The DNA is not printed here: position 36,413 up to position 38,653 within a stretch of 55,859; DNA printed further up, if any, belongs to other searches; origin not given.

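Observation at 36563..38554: Compositionally foreign B12-binding radical SAM gene in the middle of the glycan locus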

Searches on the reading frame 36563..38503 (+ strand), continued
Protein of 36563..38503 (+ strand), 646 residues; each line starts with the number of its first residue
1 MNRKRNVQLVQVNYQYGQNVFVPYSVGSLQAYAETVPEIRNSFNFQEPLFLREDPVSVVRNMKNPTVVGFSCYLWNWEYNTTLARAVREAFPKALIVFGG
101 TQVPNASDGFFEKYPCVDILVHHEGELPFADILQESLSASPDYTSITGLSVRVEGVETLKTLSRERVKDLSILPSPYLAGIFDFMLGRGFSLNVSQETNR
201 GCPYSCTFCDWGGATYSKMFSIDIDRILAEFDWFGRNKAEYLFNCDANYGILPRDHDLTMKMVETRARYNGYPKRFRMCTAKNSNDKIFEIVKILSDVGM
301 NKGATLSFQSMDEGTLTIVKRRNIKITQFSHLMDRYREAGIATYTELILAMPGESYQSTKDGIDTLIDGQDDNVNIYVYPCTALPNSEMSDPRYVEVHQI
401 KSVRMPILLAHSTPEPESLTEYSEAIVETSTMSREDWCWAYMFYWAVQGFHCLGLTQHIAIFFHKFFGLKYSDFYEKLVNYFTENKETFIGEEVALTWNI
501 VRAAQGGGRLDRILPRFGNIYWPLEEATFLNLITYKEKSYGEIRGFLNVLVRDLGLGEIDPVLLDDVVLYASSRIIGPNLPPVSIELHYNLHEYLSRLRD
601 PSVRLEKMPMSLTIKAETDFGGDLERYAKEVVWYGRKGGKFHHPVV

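Call 35: find_related_loci(query=P0001, collection=metagenome_contigs, flank=10000)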
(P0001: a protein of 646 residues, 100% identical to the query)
Query P0001 (646 aa) in metagenome_contigs; peptide patterns used: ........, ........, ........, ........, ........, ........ (x = any residue, [..] = any of these).
272 stretches matched a pattern; 255 encode a relative of the query (tblastn E <= 1e-3); the best 80 are kept; 80 distinct loci.
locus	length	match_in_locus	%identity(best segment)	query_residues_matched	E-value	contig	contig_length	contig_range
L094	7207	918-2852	60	1-646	0e+0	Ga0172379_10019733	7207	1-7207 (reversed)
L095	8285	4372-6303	62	3-643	0e+0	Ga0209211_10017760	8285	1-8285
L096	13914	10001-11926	60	3-646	0e+0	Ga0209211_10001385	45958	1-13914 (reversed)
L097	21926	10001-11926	60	3-646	0e+0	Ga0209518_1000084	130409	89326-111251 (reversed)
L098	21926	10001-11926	60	3-646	0e+0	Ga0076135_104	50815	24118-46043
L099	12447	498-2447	59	2-645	0e+0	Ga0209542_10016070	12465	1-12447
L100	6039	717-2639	59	1-643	0e+0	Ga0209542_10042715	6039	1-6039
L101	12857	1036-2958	59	4-643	0e+0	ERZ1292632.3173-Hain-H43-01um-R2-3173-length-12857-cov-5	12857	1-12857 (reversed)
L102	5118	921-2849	57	1-643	0e+0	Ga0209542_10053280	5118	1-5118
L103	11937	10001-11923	55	4-645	0e+0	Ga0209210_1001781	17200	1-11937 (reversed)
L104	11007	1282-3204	55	4-645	0e+0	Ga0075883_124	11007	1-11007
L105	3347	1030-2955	50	4-646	0e+0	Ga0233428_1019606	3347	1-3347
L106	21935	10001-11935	62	1-646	0e+0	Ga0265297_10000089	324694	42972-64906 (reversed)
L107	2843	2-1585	59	118-643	0e+0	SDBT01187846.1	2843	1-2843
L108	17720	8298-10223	50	4-646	0e+0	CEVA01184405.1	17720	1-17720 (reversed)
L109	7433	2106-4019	48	5-643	0e+0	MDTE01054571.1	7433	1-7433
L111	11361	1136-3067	48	2-646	0e+0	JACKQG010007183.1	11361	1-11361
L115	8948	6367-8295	46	5-646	0e+0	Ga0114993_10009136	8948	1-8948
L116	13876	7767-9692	48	1-646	0e+0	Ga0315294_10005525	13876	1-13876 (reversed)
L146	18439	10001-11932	60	4-643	0e+0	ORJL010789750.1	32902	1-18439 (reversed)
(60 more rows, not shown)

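Call 37: search_protein_families(library=pfam, proteins=[L116:6451-7725:-, L115:1977-3050:+, L098:11985-12878:-, L109:1112-2041:+, L094:2915-3805:-, L108:2612-3862:+, L011:247-936:-, L094:4926-5420:+, L115:3034-3825:+, L146:7911-9701:-], max_evalue=0.001)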
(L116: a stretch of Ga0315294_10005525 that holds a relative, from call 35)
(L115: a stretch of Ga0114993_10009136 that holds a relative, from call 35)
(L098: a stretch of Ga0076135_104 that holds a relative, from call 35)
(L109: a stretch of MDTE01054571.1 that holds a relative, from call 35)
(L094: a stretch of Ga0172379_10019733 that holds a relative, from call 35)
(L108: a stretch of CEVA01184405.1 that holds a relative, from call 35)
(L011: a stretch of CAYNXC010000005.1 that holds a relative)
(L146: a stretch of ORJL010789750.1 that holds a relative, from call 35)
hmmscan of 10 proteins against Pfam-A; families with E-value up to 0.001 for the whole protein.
L116:6451-7725:- (424 aa): 5 families
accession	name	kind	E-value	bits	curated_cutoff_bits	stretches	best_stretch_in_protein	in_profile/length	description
PF03721.20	UDPG_MGDP_dh_N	-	5.3e-28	98.3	27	1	6-194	1-183/187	UDP-glucose/GDP-mannose dehydrogenase family, NAD binding domain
PF00984.24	UDPG_MGDP_dh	-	1.1e-18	67.6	25.4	1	213-303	1-88/94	UDP-glucose/GDP-mannose dehydrogenase family, central domain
PF03720.21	UDPG_MGDP_dh_C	-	2.2e-05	25.2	30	1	331-389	2-61/103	UDP-glucose/GDP-mannose dehydrogenase family, UDP binding domain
PF03807.23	F420_oxidored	-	3.9e-05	24.6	21.6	0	7-88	1-71/94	NADP oxidoreductase coenzyme F420-dependent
PF03446.21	NAD_binding_2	-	4.7e-05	23.9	21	1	7-65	1-43/161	NAD binding domain of 6-phosphogluconate dehydrogenase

L115:1977-3050:+ (357 aa): 4 families
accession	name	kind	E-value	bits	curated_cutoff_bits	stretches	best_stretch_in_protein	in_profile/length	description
PF00005.33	ABC_tran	-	1.1e-25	91.2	25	1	87-229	3-137/137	ABC transporter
PF13304.12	AAA_21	-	3.1e-13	50.9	27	1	169-261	202-301/304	AAA domain, putative AbiEii toxin, Type IV TA system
PF02463.25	SMC_N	-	0.00013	21.9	40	0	201-264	137-203/220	RecF/RecN/SMC N terminal domain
PF13191.12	AAA_16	-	0.00016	22.7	32.6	1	94-226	24-140/167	AAA ATPase domain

L098:11985-12878:- (297 aa): 1 family
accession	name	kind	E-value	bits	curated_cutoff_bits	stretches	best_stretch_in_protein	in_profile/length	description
PF01531.22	Glyco_transf_11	-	2e-35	122.9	23.9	1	105-295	116-295/298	Glycosyl transferase family 11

L109:1112-2041:+ (309 aa): 0 families

L094:2915-3805:- (296 aa): 2 families
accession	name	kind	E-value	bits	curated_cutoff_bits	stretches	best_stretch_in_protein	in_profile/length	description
PF00535.33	Glycos_transf_2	-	2.1e-24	86.7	23.3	1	11-172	1-153/168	Glycosyl transferase family 2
PF10111.15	Glyco_tranf_2_2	-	6.6e-07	29.5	27.3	1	12-205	3-201/276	Glycosyltransferase like family 2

L108:2612-3862:+ (416 aa): 5 families
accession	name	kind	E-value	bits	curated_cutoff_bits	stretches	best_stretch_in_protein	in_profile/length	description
PF00534.26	Glycos_transf_1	-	3.4e-36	124.8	26.4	1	223-390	2-171/172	Glycosyl transferases group 1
PF13692.12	Glyco_trans_1_4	-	1.2e-25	90.9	27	1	238-375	3-141/142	Glycosyl transferases group 1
PF20706.3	GT4-conflict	-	9.8e-08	31.8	26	1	233-348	194-320/385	Family 4 Glycosyltransferase in conflict systems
PF13579.12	Glyco_trans_4_4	-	3.6e-05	24.6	29.7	1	90-203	48-155/158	Glycosyl transferase 4-like domain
PF13439.12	Glyco_transf_4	-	6.3e-05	23.5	28.5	0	96-200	53-159/170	Glycosyltransferase Family 4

L011:247-936:- (229 aa): 1 family
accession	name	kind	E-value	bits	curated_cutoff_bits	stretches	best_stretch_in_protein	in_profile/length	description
PF00535.33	Glycos_transf_2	-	2.4e-21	76.9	23.3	1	8-161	3-166/168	Glycosyl transferase family 2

L094:4926-5420:+ (164 aa): 1 family
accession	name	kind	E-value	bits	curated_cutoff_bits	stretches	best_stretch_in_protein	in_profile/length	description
PF00293.34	NUDIX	-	1.6e-12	48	21.1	1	30-148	5-120/134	NUDIX domain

L115:3034-3825:+ (263 aa): 2 families
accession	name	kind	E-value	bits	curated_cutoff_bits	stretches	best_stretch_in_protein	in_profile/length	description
PF01061.29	ABC2_membrane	-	1.4e-15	57.9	26.9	1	54-227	34-207/211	ABC-2 type transporter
PF12698.13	ABC2_membrane_3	-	2e-10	40.7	31.6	1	75-255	163-346/347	ABC-2 family transporter protein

L146:7911-9701:- (596 aa): 5 families
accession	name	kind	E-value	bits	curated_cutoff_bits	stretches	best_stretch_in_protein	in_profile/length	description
PF00733.27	Asn_synthase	-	4.5e-87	293.4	21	1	238-588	1-353/354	Asparagine synthase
PF13537.11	GATase_7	-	2.8e-48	163.4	25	1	48-166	2-122/123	Glutamine amidotransferase domain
PF13522.11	GATase_6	-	2.1e-41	141.4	27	1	32-161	1-130/130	Glutamine amidotransferase domain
PF12481.13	DUF3700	-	9.2e-09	35.5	27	1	116-165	127-176/228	Aluminium induced protein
PF06508.19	QueC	-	0.00083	19.3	22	0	260-316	5-61/210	Queuosine biosynthesis protein QueC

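Call 46: predict_structure(alignment_id=A1)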
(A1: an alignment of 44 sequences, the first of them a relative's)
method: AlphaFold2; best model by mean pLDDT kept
length: 646 residues; sequences in the alignment: 44
mean_pLDDT: 92.4   pTM: 0.90
mean pLDDT of the five models: 92.4, 91.9, 91.5, 91.1, 88.2
residues with pLDDT >= 90: 497; 70-90: 136; 50-70: 12; < 50: 1
segments of 3 or more residues with pLDDT < 50: none
pLDDT, mean of each block of 10 residues (from residue 1): 86 83 95 98 96 93 97 94 98 97 93 97 95 97 97 93 94 96 91 92 87 79 97 96 90 94 98 90 83 93 83 94 88 90 90 96 92 88 93 96 91 75 96 98 97 95 94 98 98 98 95 92 95 96 97 86 96 93 93 90 92 91 92 72 81
secondary structure, 60 per line:
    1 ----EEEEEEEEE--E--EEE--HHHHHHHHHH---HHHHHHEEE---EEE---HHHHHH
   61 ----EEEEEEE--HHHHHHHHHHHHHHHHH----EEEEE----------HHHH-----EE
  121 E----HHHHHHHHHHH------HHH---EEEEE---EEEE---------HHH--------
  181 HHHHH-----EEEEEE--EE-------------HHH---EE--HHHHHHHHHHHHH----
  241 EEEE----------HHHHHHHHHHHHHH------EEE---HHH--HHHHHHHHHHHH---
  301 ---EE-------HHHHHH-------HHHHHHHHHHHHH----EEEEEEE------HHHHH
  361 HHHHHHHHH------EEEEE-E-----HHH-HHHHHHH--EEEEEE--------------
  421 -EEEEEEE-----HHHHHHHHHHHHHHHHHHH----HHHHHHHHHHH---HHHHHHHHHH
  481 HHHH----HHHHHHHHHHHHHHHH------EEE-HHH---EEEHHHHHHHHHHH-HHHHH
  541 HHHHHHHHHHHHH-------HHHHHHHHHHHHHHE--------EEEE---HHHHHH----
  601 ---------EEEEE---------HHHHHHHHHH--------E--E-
elements in order: E5-13 E19-21 H24-33 H37-42 E43-45 E49-51 H55-60 E65-71 H74-90 E95-99 H110-113 E119-121 H126-136 E149-153 E157-160 H181-185 E191-196 H224-236 E241-244 H255-268 E275-277 H286-297 H313-318 H326-338 E343-349 H356-369 E376-380 H392-398 E401-406 E422-428 H434-452 H457-467 H471-484 H489-504 E511-513 E521-523 H524-534 H536-553 H561-574 E584-587 H591-596 E610-614 H624-633

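Call 50: fold_search(model_id=the predicted structure, library=pdb)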
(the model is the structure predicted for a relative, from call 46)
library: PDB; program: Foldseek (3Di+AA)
matches with E <= 10: 1773; with E <= 0.001: 36
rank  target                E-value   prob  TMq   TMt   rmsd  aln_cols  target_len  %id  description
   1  7kdy_A                2.3e-58  1.00  0.89  0.87   3.3       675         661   31  Crystal structure of Streptomyces tokunonesis TokK with hydroxycobalamin, 5'-deoxyadenosine, methionine, and (2R)-pant (released 2022-01-12)
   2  7kdx_B                2.3e-58  1.00  0.89  0.86   3.4       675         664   31  Crystal structure of Streptomyces tokunonesis TokK with hydroxycobalamin, 5'-deoxyadenosine, and methionine (released 2022-01-12)
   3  7kdx_A                9.8e-57  1.00  0.89  0.87   3.4       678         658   31  Crystal structure of Streptomyces tokunonesis TokK with hydroxycobalamin, 5'-deoxyadenosine, and methionine (released 2022-01-12)
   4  7kdy_B                6.8e-56  1.00  0.88  0.86   3.5       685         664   31  Crystal structure of Streptomyces tokunonesis TokK with hydroxycobalamin, 5'-deoxyadenosine, methionine, and (2R)-pant (released 2022-01-12)
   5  9n1b                  8.3e-42  1.00  0.75  0.77   5.8       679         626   23  Crystal structure of CysS from Corallococcus sp. CA054B with 5'-deoxyadenosine, methionine, and pantetheinylated 3-metho (released 2026-01-28)
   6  9n1d                  1.6e-41  1.00  0.76  0.78   5.4       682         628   22  Crystal structure of CysS from Corallococcus sp. CA054B with 5'-deoxyadenosine and methionine bound (released 2026-01-28)
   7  9n1c                  2.1e-41  1.00  0.75  0.77   5.6       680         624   23  Crystal structure of CysS from Corallococcus sp. CA054B with 5'-deoxyadenosine, methionine, and pantetheinylated 3-ethox (released 2026-01-28)
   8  6wte_B                1.2e-17  1.00  0.49  0.59   8.2       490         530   15  Structure of radical S-adenosylmethionine methyltransferase, TsrM, from Kitasatospora setae with cobalamin and [4Fe-4S (released 2020-12-23)
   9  6wte_A                1.4e-17  1.00  0.51  0.57   8.3       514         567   15  Structure of radical S-adenosylmethionine methyltransferase, TsrM, from Kitasatospora setae with cobalamin and [4Fe-4S (released 2020-12-23)
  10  6wtf_A                3.7e-17  1.00  0.49  0.58   8.0       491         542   16  Structure of radical S-adenosylmethionine methyltransferase, TsrM, from Kitasatospora setae with tryptophan substrate  (released 2020-12-23)
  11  6wtf_B                7.6e-17  1.00  0.51  0.60   7.4       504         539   16  Structure of radical S-adenosylmethionine methyltransferase, TsrM, from Kitasatospora setae with tryptophan substrate  (released 2020-12-23)
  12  5ul4                  3.4e-16  1.00  0.52  0.47  13.9       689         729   13  Structure of Cobalamin-dependent S-adenosylmethionine radical enzyme OxsB with aqua-cobalamin and S-adenosylmethionine b (released 2017-04-19)
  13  5ul3                  4.3e-15  1.00  0.52  0.47  12.9       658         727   13  Structure of Cobalamin-dependent S-adenosylmethionine radical enzyme OxsB with aqua-cobalamin bound (released 2017-04-19)
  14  5ul2                  1.1e-14  1.00  0.51  0.46  12.8       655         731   14  Structure of Apo, SeMet-labeled Cobalamin-dependent S-adenosylmethionine radical enzyme OxsB (released 2017-04-19)
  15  9ccb                  1.2e-13  1.00  0.41  0.62   5.9       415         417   15  X-ray crystal structure of methyl-coenzyme M reductase glutamine methylase (MgmA) from Methanothermobacter marburgensis  (released 2025-01-01)
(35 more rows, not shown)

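Call 54: list_cluster_members(proteins=[P0002, P0003, P0004, P0005, P0006, P0015, P0017, P0026])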
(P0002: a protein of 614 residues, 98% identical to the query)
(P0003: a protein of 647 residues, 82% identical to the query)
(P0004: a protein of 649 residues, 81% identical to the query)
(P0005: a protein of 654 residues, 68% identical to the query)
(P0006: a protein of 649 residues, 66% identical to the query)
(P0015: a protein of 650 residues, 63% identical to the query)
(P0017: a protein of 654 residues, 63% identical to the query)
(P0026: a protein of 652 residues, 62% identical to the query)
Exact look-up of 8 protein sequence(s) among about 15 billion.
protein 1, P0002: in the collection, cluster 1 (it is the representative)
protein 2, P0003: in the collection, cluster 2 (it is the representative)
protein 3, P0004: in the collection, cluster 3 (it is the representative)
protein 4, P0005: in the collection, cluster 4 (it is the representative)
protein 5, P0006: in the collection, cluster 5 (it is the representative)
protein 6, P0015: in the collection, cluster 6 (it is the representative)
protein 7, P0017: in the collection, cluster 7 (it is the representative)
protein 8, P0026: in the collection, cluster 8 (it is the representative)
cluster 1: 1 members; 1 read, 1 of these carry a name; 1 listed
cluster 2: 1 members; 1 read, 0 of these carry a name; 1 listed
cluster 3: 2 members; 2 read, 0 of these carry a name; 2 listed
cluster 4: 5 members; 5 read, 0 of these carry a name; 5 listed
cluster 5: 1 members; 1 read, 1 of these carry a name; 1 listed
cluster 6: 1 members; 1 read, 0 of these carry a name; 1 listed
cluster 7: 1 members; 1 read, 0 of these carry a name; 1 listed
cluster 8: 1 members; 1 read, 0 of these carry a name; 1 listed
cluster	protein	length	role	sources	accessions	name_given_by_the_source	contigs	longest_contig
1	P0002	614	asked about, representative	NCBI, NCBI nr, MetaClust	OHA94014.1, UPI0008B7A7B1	MAG: hypothetical protein A2W51_02110 [Candidatus Zambryskibacteria bacterium ... | status=active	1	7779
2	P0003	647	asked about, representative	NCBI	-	-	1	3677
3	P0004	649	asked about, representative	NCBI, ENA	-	-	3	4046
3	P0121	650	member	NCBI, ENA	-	-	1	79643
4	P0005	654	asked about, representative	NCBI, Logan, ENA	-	-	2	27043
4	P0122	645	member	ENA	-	-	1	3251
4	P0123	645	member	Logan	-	-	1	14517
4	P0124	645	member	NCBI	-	-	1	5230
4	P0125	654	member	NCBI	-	-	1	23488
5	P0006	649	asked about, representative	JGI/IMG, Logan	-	putative methyltransferase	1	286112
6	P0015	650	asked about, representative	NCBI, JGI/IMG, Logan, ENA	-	-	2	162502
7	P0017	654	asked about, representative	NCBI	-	-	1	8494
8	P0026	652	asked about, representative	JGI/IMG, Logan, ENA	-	-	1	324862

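Call 55: find_encoding_contigs(protein=P0121, flank=10000, max_places=2)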
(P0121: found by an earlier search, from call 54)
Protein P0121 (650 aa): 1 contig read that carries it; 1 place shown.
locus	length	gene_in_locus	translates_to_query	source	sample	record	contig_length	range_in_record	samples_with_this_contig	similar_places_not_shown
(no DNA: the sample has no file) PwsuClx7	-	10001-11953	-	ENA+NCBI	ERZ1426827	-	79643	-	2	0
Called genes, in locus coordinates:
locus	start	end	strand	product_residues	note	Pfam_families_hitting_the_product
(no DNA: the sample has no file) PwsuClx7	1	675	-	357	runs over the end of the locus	PF00852:Glyco_transf_10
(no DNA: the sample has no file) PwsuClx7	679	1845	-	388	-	PF01041:DegT_DnrJ_EryC1, PF01053:Cys_Met_Meta_PP (weak)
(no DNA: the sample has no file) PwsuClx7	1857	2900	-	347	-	PF01073:3Beta_HSD, PF01370:Epimerase, PF02719:Polysacc_synt_2, PF04321:RmlD_sub_bind, PF07993:NAD_binding_4 (faint), PF16363:GDP_Man_Dehyd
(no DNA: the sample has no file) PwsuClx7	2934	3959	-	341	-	PF01073:3Beta_HSD, PF01370:Epimerase, PF04321:RmlD_sub_bind, PF16363:GDP_Man_Dehyd, PF07993:NAD_binding_4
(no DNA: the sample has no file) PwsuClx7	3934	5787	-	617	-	PF02776:TPP_enzyme_N, PF00205:TPP_enzyme_M, PF02775:TPP_enzyme_C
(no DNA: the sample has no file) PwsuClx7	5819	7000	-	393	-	PF00155:Aminotran_1_2, PF01212:Beta_elim_lyase, PF00266:Aminotran_5 (weak), PF01041:DegT_DnrJ_EryC1, PF01053:Cys_Met_Meta_PP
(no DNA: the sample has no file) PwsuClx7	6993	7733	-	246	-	PF05050:Methyltransf_21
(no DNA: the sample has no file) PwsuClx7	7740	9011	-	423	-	PF00005:ABC_tran, PF13304:AAA_21 (faint)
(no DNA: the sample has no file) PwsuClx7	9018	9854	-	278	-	PF01061:ABC2_membrane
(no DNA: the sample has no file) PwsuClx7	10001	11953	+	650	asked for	PF02310:B12-binding (weak), PF04055:Radical_SAM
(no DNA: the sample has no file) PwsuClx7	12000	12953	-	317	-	PF01073:3Beta_HSD (faint), PF01370:Epimerase, PF16363:GDP_Man_Dehyd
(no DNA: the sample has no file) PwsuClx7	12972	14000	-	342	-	PF01370:Epimerase, PF04321:RmlD_sub_bind, PF16363:GDP_Man_Dehyd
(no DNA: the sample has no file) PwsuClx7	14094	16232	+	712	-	PF04932:Wzy_C, PF21033:RMD1-3 (faint), PF13174:TPR_6 (faint), PF13181:TPR_8 (faint), PF23914:TPR_CcmH_CycH (faint), PF13432:TPR_16 (weak), PF14559:TPR_19 (weak), PF14561:TPR_20 (weak), +6 more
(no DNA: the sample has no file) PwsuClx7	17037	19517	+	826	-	PF07517:SecA_DEAD, PF01043:SecA_PP_bind, PF21090:P-loop_SecA, PF07516:SecA_SW, PF02810:SEC-C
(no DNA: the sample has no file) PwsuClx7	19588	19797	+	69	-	-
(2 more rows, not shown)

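Call 61: find_related_loci(query=A1, collection=viral_contigs, flank=8000)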
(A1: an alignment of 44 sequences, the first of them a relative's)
Query A1 (646 aa) in viral_contigs; peptide patterns used: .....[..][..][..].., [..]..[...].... (x = any residue, [..] = any of these).
73 stretches matched a pattern; 58 encode a relative of the query (tblastn E <= 1e-3); 57 distinct loci.
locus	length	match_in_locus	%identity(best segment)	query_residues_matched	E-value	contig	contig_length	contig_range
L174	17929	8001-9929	40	1-645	2e-157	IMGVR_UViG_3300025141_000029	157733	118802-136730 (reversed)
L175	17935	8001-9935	40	1-645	1e-156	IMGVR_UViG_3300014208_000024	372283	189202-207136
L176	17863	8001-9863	41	5-637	4e-156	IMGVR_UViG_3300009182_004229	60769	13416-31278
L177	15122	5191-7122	41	1-645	1e-155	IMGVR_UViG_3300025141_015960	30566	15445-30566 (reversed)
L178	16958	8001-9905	40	7-645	1e-154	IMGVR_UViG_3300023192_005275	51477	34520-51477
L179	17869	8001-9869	40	5-637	2e-153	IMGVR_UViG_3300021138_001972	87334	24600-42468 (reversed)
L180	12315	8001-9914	38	5-645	1e-152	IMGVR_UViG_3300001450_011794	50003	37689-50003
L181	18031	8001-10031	42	6-643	1e-161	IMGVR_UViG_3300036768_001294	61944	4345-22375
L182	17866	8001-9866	39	6-637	1e-148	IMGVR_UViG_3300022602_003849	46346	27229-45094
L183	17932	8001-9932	39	2-645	4e-147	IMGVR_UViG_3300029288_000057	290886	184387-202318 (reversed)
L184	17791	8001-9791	42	4-637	4e-147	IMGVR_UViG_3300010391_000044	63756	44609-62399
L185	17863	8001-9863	41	5-637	4e-156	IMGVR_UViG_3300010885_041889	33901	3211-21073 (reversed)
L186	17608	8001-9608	42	4-543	2e-140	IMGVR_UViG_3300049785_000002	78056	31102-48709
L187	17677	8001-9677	38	1-565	3e-129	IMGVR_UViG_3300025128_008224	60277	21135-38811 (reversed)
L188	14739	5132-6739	38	3-565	2e-125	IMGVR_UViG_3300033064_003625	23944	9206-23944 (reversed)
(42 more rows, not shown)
